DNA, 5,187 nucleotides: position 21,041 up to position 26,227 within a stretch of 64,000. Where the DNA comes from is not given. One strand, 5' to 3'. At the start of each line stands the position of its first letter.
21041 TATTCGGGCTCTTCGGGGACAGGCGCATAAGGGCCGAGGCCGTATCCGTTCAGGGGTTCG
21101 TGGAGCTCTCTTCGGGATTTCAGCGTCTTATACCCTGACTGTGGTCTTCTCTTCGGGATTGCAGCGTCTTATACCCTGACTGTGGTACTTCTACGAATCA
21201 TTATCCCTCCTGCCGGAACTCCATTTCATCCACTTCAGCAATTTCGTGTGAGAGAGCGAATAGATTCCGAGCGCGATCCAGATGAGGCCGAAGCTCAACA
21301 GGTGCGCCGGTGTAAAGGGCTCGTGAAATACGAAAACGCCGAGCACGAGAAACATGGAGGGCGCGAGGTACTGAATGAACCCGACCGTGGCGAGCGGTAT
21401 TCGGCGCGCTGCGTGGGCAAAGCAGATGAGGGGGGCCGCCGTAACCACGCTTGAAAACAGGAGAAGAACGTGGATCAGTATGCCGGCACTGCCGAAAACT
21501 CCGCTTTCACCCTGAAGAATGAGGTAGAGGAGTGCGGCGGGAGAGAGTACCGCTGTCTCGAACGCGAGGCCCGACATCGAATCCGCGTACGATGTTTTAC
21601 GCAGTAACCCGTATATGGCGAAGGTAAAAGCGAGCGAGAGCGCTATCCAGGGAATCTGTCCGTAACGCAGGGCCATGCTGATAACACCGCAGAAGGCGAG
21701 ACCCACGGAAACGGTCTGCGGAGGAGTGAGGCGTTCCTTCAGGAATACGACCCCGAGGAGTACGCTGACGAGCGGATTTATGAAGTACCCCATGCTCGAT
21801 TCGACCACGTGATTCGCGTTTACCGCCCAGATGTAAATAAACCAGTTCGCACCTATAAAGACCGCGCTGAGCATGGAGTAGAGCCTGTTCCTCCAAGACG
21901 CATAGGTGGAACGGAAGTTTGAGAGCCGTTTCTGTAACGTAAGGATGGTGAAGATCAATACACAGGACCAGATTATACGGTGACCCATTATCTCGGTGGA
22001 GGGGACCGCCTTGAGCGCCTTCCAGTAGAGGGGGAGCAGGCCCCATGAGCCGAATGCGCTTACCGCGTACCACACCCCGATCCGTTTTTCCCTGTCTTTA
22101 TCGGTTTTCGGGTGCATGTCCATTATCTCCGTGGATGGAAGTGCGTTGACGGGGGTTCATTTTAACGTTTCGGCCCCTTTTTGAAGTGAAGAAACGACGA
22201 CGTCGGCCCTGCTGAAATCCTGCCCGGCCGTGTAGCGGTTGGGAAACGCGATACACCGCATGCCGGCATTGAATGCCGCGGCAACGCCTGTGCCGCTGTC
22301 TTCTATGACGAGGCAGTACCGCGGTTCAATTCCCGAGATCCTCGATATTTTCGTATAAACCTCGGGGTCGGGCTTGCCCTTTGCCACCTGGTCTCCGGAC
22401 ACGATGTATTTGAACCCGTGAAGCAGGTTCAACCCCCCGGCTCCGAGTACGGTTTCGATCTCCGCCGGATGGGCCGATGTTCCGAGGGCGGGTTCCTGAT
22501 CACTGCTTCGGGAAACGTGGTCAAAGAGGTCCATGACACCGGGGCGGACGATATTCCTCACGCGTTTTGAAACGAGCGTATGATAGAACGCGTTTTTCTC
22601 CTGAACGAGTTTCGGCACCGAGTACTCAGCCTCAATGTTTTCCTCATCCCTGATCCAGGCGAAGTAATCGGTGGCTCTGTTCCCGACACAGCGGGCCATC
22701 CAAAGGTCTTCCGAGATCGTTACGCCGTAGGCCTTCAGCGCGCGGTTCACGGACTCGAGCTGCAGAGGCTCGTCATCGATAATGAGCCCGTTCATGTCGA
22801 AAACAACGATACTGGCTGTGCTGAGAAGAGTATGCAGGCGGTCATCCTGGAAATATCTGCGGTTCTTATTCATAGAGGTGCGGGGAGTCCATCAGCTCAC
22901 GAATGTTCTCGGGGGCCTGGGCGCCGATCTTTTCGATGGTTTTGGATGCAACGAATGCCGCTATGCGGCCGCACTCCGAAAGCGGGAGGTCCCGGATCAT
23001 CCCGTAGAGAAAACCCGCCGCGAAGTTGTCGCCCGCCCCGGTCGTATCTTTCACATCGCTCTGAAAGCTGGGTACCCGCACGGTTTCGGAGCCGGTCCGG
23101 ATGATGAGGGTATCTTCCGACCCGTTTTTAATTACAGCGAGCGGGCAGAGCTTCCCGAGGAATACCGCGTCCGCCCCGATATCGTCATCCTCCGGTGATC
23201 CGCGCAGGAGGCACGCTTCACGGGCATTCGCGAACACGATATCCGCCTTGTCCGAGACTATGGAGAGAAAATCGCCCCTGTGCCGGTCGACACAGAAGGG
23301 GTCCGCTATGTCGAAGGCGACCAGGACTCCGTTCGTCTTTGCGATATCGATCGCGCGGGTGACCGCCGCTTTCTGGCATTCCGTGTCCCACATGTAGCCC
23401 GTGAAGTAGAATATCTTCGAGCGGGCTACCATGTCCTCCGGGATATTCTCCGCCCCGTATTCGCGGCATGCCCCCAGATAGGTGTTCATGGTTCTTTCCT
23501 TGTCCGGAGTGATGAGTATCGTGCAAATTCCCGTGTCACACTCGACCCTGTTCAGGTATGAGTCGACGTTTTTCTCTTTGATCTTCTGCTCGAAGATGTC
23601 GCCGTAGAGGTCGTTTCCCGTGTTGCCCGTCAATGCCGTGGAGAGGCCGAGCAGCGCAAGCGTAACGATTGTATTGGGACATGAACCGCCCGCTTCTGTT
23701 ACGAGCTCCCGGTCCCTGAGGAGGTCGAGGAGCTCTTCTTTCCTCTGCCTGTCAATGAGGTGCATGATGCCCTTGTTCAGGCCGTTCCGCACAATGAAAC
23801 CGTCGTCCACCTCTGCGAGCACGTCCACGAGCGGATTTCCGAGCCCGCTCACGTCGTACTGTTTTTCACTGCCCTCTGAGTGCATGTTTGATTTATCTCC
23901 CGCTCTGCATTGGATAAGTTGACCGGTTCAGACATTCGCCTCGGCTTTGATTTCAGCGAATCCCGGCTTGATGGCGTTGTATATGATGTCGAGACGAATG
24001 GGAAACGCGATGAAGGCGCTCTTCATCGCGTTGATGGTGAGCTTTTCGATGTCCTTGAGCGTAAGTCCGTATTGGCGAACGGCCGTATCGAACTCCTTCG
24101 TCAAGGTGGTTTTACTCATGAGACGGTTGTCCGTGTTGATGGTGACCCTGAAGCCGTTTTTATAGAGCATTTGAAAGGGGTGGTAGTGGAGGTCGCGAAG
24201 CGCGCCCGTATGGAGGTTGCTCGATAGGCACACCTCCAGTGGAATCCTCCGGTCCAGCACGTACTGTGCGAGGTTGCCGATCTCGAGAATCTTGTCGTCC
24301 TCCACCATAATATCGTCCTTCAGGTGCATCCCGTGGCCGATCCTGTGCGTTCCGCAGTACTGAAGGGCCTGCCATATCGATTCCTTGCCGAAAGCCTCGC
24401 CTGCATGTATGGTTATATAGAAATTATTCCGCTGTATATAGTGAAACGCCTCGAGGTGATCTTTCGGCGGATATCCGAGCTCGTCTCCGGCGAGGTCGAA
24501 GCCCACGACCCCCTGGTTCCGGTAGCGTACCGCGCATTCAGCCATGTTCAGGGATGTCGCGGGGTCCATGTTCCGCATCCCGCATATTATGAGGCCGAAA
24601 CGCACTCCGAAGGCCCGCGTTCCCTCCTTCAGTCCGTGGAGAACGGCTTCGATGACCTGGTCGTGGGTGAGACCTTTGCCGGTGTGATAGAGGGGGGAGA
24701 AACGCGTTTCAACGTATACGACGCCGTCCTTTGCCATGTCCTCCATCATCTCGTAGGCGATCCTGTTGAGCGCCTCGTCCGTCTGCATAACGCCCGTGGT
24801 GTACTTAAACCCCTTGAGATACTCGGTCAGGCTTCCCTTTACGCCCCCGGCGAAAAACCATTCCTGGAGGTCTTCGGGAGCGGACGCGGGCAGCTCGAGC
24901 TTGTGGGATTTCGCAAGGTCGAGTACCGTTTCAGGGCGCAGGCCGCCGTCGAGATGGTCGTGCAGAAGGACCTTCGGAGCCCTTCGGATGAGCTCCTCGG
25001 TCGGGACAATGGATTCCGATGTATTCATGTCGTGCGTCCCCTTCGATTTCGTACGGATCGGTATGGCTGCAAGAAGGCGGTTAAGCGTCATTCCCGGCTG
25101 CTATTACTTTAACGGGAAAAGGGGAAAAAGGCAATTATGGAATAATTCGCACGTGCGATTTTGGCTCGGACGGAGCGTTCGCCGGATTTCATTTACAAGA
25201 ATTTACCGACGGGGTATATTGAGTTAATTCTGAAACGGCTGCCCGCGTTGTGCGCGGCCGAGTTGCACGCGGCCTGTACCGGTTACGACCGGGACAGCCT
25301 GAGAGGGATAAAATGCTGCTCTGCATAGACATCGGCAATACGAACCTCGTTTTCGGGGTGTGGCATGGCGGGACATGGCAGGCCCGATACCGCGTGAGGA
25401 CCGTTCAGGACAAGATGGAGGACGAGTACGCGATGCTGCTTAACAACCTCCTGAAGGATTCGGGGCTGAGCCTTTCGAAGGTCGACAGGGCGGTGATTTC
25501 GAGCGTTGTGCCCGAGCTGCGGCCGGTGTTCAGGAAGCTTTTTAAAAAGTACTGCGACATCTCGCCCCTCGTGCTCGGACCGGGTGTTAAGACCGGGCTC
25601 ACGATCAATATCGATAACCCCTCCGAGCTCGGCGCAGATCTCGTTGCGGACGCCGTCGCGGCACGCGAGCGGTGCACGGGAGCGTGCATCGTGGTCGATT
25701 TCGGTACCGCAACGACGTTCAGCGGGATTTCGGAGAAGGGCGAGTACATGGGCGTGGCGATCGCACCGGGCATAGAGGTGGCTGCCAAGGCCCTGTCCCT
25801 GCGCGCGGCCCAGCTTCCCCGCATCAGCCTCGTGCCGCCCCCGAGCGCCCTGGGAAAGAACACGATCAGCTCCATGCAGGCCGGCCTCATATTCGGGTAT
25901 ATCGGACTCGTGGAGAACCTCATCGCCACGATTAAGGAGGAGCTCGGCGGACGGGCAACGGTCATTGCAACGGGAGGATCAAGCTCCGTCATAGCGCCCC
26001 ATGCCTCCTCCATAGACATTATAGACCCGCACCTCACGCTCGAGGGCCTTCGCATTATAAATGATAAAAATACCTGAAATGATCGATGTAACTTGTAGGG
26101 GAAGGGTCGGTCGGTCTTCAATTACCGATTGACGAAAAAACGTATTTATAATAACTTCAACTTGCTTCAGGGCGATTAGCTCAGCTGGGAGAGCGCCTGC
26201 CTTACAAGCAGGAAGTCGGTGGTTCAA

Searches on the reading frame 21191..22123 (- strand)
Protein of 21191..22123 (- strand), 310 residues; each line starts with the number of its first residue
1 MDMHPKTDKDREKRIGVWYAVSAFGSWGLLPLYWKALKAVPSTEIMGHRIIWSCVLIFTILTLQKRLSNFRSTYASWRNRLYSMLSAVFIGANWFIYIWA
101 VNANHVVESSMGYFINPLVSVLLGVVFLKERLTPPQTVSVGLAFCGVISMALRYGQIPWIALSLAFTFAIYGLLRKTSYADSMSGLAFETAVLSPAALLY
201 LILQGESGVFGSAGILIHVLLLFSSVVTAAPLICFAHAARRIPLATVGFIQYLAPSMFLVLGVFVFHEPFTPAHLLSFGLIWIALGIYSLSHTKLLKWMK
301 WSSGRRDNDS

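Call 8: search_protein_families(library=pfam, proteins=[window:21191-22123:-])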
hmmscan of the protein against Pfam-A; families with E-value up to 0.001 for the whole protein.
window:21191-22123:- (310 aa): 1 family
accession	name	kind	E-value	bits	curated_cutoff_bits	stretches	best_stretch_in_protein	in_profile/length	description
PF00892.27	EamA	-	1.1e-19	71.5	28.2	2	15-150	2-133/135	EamA-like transporter family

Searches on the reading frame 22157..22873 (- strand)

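Call 8: search_protein_families(library=pfam, proteins=[window:22157-22873:-])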
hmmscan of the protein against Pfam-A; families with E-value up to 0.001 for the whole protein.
window:22157-22873:- (238 aa): 3 families
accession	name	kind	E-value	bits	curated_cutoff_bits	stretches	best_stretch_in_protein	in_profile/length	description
PF13419.12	HAD_2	-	9.5e-20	71.9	23.8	1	23-209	1-177/178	Haloacid dehalogenase-like hydrolase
PF00702.32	Hydrolase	-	1.4e-15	58.6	26.4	1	22-204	3-191/191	haloacid dehalogenase-like hydrolase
PF13242.12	Hydrolase_like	-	0.00016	22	22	1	166-211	3-49/75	HAD-hyrolase-like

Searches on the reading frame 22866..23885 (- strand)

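Call 8: search_protein_families(library=pfam, proteins=[window:22866-23885:-])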
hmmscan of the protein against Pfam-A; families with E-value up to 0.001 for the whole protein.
window:22866-23885:- (339 aa): 2 families
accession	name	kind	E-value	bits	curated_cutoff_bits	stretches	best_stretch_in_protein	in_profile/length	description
PF00294.29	PfkB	-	8.9e-49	166.9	25.8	1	44-326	12-299/302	pfkB family carbohydrate kinase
PF25270.1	Khk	-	0.0002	21.1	35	1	232-333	261-363/365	Prokaryotic ketohexokinase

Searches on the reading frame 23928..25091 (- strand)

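Call 8: search_protein_families(library=pfam, proteins=[window:23928-25091:-])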
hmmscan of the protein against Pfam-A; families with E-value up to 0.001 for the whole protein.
window:23928-25091:- (387 aa): 1 family
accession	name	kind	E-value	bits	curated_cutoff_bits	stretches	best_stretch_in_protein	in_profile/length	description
PF00962.28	A_deaminase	-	1.7e-102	343.3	27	1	39-370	1-324/330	Adenosine deaminase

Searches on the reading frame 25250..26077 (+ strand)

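Call 8: search_protein_families(library=pfam, proteins=[window:25250-26077:+])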
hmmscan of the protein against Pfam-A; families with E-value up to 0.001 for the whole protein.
window:25250-26077:+ (275 aa): 1 family
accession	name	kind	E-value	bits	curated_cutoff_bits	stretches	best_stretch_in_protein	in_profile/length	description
PF03309.20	Pan_kinase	-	7e-68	229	24.7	1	23-226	1-204/205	Type III pantothenate kinase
